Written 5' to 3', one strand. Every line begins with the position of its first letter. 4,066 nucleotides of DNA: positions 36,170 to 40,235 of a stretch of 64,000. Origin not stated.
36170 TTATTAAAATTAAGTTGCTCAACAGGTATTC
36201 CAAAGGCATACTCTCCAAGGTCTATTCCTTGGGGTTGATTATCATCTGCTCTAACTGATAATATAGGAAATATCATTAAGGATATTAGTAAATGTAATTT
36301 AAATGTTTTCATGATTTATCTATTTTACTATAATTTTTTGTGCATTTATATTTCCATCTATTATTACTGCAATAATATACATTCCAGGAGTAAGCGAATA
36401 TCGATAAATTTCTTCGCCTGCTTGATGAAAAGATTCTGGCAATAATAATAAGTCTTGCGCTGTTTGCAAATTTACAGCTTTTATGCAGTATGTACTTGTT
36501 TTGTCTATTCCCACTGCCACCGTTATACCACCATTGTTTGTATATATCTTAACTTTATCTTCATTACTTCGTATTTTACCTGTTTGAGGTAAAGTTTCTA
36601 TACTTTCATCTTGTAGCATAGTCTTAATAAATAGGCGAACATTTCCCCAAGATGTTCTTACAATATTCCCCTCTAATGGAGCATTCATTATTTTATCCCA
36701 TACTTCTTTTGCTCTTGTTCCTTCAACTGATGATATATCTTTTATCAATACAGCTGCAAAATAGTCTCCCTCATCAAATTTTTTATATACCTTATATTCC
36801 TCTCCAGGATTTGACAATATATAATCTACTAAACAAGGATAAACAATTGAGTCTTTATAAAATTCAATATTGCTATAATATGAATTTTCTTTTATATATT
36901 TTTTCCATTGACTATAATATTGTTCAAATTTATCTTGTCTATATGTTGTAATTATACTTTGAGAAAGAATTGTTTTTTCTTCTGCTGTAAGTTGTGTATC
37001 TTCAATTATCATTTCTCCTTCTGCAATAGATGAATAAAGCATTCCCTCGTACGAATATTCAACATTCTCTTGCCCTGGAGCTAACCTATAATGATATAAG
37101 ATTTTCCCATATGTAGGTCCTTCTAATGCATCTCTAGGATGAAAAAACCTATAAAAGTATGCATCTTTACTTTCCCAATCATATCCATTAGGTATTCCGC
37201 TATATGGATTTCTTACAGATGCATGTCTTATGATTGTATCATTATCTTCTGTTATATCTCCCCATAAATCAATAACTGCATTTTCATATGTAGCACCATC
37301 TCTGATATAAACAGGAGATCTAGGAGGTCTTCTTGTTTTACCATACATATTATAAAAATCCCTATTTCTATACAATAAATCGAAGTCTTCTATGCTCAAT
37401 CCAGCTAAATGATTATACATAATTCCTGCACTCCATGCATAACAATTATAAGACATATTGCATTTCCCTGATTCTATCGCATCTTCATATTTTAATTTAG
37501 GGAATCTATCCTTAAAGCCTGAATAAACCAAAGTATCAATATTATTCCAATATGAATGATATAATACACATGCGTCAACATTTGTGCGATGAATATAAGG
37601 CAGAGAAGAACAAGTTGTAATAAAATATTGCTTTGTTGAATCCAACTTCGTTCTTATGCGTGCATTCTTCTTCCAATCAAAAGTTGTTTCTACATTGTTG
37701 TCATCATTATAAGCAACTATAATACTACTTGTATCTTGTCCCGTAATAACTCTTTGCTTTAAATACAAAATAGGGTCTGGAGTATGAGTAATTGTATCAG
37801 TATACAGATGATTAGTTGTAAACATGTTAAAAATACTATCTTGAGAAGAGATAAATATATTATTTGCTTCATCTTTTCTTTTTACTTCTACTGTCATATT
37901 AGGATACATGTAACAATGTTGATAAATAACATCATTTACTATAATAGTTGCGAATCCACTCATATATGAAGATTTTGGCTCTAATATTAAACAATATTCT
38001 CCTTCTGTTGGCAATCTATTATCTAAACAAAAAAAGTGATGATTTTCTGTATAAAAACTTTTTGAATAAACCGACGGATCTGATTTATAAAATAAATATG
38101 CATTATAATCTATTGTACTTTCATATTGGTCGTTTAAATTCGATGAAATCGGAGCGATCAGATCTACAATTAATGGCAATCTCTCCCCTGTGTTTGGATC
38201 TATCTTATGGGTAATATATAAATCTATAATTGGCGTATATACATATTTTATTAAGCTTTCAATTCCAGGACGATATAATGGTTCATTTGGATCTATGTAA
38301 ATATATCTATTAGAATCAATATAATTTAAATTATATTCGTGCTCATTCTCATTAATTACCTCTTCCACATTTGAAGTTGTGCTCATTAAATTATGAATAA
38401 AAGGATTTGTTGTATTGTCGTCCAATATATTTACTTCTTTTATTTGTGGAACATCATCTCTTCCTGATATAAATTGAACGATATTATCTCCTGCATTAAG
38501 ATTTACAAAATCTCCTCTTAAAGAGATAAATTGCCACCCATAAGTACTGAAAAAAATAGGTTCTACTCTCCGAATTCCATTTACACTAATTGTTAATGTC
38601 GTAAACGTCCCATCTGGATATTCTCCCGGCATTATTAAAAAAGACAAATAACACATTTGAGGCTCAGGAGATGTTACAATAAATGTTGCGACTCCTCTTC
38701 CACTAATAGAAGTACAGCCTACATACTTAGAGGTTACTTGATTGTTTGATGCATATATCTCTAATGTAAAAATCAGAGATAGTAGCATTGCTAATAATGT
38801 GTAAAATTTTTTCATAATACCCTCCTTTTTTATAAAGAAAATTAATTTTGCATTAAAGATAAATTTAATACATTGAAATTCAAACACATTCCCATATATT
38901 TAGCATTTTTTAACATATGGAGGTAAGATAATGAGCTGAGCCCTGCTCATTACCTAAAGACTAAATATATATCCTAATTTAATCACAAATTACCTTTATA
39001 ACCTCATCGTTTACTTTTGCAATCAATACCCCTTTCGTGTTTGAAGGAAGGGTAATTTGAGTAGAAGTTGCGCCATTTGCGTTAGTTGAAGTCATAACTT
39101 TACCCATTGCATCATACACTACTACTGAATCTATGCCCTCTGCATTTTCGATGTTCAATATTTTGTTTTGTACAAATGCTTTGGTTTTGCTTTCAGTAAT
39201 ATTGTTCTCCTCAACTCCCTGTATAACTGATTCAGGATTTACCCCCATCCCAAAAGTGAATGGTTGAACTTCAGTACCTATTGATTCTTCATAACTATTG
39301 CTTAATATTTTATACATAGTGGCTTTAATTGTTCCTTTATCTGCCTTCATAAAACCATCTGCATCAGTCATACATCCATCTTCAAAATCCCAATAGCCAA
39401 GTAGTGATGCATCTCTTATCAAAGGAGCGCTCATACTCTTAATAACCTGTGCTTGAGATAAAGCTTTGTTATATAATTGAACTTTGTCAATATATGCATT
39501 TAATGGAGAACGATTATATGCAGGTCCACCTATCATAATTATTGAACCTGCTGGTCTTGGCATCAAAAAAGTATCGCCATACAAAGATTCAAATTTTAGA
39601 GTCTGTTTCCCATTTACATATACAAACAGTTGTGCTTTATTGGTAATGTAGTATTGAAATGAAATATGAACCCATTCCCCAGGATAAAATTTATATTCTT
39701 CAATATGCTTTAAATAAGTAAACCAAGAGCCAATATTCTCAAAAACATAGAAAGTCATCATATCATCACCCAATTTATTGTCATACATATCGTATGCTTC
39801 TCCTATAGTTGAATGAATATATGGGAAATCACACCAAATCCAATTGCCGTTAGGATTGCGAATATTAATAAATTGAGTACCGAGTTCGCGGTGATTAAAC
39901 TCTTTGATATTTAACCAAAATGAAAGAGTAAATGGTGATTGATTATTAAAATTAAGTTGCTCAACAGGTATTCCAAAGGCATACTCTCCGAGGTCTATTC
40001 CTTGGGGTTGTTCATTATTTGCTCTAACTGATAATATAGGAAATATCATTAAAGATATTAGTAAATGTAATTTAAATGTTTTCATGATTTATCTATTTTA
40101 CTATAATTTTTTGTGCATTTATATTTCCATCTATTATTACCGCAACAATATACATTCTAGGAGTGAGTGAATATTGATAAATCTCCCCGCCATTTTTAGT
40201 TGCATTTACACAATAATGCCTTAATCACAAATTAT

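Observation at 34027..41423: Co-oriented array of five T9SS cargo genes built from shared 5' and 3' cassettes around divergent cores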

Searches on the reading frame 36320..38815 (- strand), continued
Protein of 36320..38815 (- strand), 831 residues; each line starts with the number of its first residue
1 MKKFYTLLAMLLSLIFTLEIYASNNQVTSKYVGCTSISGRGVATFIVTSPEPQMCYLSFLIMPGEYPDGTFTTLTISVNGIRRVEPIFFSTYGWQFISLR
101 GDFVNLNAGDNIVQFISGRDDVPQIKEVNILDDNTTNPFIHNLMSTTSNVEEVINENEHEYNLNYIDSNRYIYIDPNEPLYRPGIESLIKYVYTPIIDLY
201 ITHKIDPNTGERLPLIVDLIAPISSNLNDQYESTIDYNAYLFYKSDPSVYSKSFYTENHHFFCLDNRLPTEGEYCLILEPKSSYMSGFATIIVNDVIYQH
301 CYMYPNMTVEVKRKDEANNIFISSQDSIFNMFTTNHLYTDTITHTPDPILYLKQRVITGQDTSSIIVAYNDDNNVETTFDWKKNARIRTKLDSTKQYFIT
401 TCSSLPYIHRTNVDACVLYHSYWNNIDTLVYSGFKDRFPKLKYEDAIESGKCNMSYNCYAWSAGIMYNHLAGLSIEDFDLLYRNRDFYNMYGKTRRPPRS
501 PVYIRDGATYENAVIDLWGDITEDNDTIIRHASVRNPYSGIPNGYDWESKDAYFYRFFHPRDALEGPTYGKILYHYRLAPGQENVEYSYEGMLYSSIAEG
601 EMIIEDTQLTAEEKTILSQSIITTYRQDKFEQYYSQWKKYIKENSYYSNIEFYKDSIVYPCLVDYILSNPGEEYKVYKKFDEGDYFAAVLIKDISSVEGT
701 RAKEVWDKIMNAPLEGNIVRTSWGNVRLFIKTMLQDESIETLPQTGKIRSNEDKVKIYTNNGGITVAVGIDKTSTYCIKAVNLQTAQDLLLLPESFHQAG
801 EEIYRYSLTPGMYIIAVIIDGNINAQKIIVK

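Call 74: find_encoding_contigs(protein=P0115, flank=10000, max_places=3)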
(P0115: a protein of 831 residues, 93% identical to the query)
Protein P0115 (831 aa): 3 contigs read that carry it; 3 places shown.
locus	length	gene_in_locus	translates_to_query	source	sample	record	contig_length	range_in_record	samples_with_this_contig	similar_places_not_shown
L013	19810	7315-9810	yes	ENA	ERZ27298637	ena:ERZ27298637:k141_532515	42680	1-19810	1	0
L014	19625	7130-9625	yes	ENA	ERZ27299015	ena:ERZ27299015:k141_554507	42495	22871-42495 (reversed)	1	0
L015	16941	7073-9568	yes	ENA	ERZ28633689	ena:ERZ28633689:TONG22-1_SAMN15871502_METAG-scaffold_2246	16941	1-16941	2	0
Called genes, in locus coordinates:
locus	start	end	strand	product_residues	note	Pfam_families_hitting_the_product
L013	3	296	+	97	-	?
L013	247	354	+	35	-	-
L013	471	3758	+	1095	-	PF02838:Glyco_hydro_20b, PF07555:NAGidase, PF00754:F5_F8_type_C, PF22633:F5_F8_type_C_2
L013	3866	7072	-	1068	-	PF02837:Glyco_hydro_2_N, PF22666:Glyco_hydro_2_N2, PF00703:Glyco_hydro_2, PF02836:Glyco_hydro_2_C, PF16353:LacZ_4, PF02929:Bgal_small_N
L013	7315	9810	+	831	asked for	PF24738:DUF7689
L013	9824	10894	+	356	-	PF13385:Laminin_G_3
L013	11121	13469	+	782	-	PF02838:Glyco_hydro_20b, PF00728:Glyco_hydro_20, PF13290:CHB_HEX_C_1, PF13287:Fn3_assoc, PF00754:F5_F8_type_C, PF22633:F5_F8_type_C_2 (weak)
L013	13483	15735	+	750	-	PF02838:Glyco_hydro_20b, PF00728:Glyco_hydro_20, PF13290:CHB_HEX_C_1, PF13287:Fn3_assoc, PF00754:F5_F8_type_C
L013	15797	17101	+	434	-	PF07690:MFS_1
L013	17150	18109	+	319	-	PF04041:Glyco_hydro_130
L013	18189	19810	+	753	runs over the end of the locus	PF17678:Glyco_hydro_92N, PF07971:Glyco_hydro_92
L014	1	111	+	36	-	?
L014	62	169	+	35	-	-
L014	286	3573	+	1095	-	PF02838:Glyco_hydro_20b, PF07555:NAGidase, PF00754:F5_F8_type_C, PF22633:F5_F8_type_C_2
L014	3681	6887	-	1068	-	PF02837:Glyco_hydro_2_N, PF22666:Glyco_hydro_2_N2, PF00703:Glyco_hydro_2, PF02836:Glyco_hydro_2_C, PF16353:LacZ_4, PF02929:Bgal_small_N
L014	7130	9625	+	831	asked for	PF24738:DUF7689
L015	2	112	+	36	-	?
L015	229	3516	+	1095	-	PF02838:Glyco_hydro_20b, PF07555:NAGidase, PF00754:F5_F8_type_C, PF22633:F5_F8_type_C_2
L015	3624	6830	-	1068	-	PF02837:Glyco_hydro_2_N, PF22666:Glyco_hydro_2_N2, PF00703:Glyco_hydro_2, PF02836:Glyco_hydro_2_C, PF16353:LacZ_4 (weak), PF02929:Bgal_small_N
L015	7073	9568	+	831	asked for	PF24738:DUF7689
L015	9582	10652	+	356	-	PF13385:Laminin_G_3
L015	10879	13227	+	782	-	PF02838:Glyco_hydro_20b, PF00728:Glyco_hydro_20, PF13290:CHB_HEX_C_1, PF13287:Fn3_assoc, PF00754:F5_F8_type_C, PF22633:F5_F8_type_C_2 (weak)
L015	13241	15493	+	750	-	PF02838:Glyco_hydro_20b, PF00728:Glyco_hydro_20, PF13290:CHB_HEX_C_1, PF13287:Fn3_assoc, PF00754:F5_F8_type_C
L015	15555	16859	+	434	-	PF07690:MFS_1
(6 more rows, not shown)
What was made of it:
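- In L013-L015 the C-D pair is inserted between GH2 and GH20 of the same cluster (call 74).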

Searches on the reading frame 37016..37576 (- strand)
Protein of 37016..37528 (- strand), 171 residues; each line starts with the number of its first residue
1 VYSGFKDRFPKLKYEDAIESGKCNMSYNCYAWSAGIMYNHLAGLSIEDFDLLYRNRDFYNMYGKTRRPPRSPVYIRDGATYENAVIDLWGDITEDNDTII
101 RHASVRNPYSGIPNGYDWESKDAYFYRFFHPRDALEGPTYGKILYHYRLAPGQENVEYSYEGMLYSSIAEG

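Call 58: search_solved_structures(query=window:37076-37576:-, max_evalue=10, show_alignments=2)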
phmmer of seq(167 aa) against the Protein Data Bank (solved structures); distinct sequences matched with E-value up to 10: 2.
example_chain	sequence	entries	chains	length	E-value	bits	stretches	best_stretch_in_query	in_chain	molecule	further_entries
4rs1_B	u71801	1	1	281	0.12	15.9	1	26-117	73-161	Granulocyte-macrophage colony-stimulating factor receptor subunit alpha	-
7q71_A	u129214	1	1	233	0.89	13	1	33-78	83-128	Nuclear hormone receptor 7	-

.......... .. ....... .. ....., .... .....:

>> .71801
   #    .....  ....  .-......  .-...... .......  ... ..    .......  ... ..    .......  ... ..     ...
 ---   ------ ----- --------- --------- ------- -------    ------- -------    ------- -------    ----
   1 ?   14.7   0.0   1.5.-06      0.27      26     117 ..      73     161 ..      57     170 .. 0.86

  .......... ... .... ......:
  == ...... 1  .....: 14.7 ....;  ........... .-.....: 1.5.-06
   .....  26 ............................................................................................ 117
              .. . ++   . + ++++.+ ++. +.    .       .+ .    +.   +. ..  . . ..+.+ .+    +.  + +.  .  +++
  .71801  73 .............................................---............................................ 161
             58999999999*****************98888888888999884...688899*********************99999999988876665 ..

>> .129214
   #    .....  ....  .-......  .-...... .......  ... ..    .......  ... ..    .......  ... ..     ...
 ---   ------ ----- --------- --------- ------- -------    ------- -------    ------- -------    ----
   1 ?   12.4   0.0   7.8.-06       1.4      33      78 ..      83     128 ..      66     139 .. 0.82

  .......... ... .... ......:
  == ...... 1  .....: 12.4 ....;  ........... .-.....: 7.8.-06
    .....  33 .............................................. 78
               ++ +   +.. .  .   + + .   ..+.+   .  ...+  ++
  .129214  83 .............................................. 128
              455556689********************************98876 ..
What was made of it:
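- Tried and rejected: A sequence search of solved structures with the domain gave only chance hits (call 58).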

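Call 69: search_protein_representatives(protein=window:37016-37528:-)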
Query: 171 residues. Proteins with E-value up to 0.001 (for the whole library): 295; up to 1e-10: 149; up to 1e-30: 4. The best 150 are listed.
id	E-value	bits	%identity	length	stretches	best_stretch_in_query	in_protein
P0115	3.1e-110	382.9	96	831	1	1-171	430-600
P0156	8.0e-42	159.9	56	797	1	5-153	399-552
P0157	6.6e-34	134.1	47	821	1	5-171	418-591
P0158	4.1e-32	128.3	48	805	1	7-155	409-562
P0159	3.4e-29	118.8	45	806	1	8-163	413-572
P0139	2.8e-26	109.3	42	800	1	9-159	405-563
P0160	6.5e-26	108.1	43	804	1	17-151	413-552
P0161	1.3e-25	107.1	47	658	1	7-169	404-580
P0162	2.9e-25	105.9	47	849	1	5-155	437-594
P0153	5.3e-25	105.1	49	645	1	9-162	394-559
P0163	2.3e-24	103.0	45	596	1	8-149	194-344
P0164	2.1e-23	99.9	49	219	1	26-154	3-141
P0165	5.5e-23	98.5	39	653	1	8-154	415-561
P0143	5.7e-23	98.5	47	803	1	8-156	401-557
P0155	1.1e-22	97.5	46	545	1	9-136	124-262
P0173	2.4e-19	86.7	38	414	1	5-150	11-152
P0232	2.1e-13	67.3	35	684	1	7-150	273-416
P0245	7.0e-13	65.6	37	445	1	4-147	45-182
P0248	9.2e-13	65.2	41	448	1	9-153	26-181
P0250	1.1e-12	65.0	37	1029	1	2-156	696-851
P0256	2.5e-12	63.8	43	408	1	7-153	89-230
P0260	2.7e-12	63.7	41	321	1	9-151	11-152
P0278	1.8e-11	61.0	37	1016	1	7-151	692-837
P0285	4.0e-11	59.9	38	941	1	8-155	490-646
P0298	1.2e-10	58.4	34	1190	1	7-155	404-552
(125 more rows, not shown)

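Call 70: search_protein_families(library=pfam, proteins=[P0250, P0278, P0298, P0285, P0173, P0260, P0245, P0248, P0256, P0232], max_evalue=0.01)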
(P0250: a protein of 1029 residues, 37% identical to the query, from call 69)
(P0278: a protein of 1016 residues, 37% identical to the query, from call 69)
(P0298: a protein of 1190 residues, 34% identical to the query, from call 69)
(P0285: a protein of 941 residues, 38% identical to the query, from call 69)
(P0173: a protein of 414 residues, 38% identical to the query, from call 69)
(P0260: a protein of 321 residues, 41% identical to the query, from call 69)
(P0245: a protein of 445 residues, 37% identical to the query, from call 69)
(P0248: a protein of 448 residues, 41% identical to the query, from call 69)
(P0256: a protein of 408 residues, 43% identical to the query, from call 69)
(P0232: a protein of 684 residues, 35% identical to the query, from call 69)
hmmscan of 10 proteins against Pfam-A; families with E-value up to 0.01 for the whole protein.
P0250 (1029 aa): 1 family
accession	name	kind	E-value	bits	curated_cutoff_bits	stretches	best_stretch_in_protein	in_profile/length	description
PF24738.1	DUF7689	-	2.1e-22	80.5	22.6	1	717-843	6-118/118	Domain of unknown function (DUF7689)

P0278 (1016 aa): 4 families
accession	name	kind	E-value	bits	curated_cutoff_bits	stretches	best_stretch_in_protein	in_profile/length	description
PF24738.1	DUF7689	-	5e-23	82.5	22.6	1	705-834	3-118/118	Domain of unknown function (DUF7689)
PF24517.2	CBM96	-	5.6e-10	39.7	26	1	364-476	58-163/164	Carbohydrate-binding module family 96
PF04151.21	PPC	-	6.8e-05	24.1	25.9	1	498-566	6-69/70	Bacterial pre-peptidase C-terminal domain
PF06848.17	Disaggr_repeat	-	0.0056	16.8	33.9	1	383-473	80-177/179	Disaggregatase related repeat domain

P0298 (1190 aa): 3 families
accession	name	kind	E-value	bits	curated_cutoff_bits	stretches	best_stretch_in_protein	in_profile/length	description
PF24738.1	DUF7689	-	1e-17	65.3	22.6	1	418-545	4-118/118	Domain of unknown function (DUF7689)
PF18962.6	Por_Secre_tail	-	1.5e-09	38.4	27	1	1123-1187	1-73/75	Secretion system C-terminal sorting domain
PF12930.12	DUF3836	-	0.0025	18.1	25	1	971-1041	57-125/127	Family of unknown function (DUF3836)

P0285 (941 aa): 2 families
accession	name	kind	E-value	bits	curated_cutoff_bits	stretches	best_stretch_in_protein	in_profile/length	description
PF24738.1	DUF7689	-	1.8e-16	61.3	22.6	1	501-639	2-118/118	Domain of unknown function (DUF7689)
PF18962.6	Por_Secre_tail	-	2.4e-07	31.4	27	1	862-937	1-72/75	Secretion system C-terminal sorting domain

P0173 (414 aa): 2 families
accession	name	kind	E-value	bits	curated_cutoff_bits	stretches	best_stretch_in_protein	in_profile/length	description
PF24738.1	DUF7689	-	3.1e-23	83.2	22.6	1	26-150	3-118/118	Domain of unknown function (DUF7689)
PF18962.6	Por_Secre_tail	-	1.8e-06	28.6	27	1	335-412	1-74/75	Secretion system C-terminal sorting domain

P0260 (321 aa): 1 family
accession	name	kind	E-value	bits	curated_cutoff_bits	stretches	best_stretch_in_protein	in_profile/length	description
PF24738.1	DUF7689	-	5.5e-21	75.9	22.6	1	23-149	4-118/118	Domain of unknown function (DUF7689)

P0245 (445 aa): 1 family
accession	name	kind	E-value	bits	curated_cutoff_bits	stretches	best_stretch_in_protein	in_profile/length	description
PF24738.1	DUF7689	-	1.3e-20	74.7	22.6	1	61-182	3-117/118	Domain of unknown function (DUF7689)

P0248 (448 aa): 2 families
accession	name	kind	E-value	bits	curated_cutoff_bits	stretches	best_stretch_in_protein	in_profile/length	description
PF24738.1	DUF7689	-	3.5e-13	50.7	22.6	1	39-176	5-118/118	Domain of unknown function (DUF7689)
PF13860.13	FlgD_ig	-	4.5e-09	36.6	27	1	373-439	12-78/79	FlgD Ig-like domain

P0256 (408 aa): 1 family
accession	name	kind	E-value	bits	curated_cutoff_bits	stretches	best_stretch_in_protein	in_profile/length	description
PF24738.1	DUF7689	-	5.8e-18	66.2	22.6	1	103-226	4-118/118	Domain of unknown function (DUF7689)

P0232 (684 aa): 4 families
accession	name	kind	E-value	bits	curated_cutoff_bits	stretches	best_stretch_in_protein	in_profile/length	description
PF24738.1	DUF7689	-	7.2e-19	69.1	22.6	1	286-414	3-118/118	Domain of unknown function (DUF7689)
PF18962.6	Por_Secre_tail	-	1.2e-09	38.8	27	1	604-683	1-75/75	Secretion system C-terminal sorting domain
PF04151.21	PPC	-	7.1e-05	24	25.9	1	91-152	7-68/70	Bacterial pre-peptidase C-terminal domain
PF13860.13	FlgD_ig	-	0.00019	21.8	27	1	613-662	12-60/79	FlgD Ig-like domain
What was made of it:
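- On T9SS type-A CTD cargo (TIGR04183), gene C only: Other DUF7689 proteins carry clear Por_Secre_tail matches of 28-39 bits (call 70).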

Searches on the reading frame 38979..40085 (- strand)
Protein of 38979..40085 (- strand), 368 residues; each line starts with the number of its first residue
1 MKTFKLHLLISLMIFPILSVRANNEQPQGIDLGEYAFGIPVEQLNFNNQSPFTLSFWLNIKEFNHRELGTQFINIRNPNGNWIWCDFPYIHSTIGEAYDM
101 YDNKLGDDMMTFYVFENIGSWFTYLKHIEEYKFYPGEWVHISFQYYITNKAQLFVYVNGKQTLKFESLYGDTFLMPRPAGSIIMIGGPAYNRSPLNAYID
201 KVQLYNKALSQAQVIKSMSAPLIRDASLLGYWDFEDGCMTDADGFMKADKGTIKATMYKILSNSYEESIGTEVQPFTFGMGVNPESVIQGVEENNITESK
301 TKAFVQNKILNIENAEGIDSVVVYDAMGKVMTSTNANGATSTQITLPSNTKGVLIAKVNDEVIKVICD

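Call 3: search_protein_families(library=pfam, proteins=[window:38979-40085:-], max_evalue=1)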
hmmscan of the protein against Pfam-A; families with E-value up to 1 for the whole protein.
window:38979-40085:- (368 aa): 4 families
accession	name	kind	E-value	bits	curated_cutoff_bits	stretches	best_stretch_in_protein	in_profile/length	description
PF13385.13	Laminin_G_3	-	5.3e-13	49.8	27.6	1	42-214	10-150/151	Concanavalin A-like lectin/glucanases superfamily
PF18962.6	Por_Secre_tail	-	0.00035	21.3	27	1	307-362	7-66/75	Secretion system C-terminal sorting domain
PF19910.5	DUF6383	-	0.054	14.1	23.7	1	292-366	3-73/74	Domain of unknown function (DUF6383)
PF17203.10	sCache_3_2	-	0.16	12.4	28.4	1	297-339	32-73/140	Single cache domain 3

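Call 4: search_protein_families(library=ncbifam, proteins=[window:38979-40085:-], max_evalue=1)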
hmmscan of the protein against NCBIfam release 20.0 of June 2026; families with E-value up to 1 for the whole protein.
window:38979-40085:- (368 aa): 2 families
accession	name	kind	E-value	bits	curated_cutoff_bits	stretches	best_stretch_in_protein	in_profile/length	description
NF033708.1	T9SS_Cterm_ChiA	domain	7.9e-06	25.7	40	1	318-361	1-44/55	T9SS sorting signal type C domain-containing protein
TIGR04183.1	Por_Secre_tail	domain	2.7e-05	24.1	23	1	308-361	11-61/72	T9SS type A sorting domain-containing protein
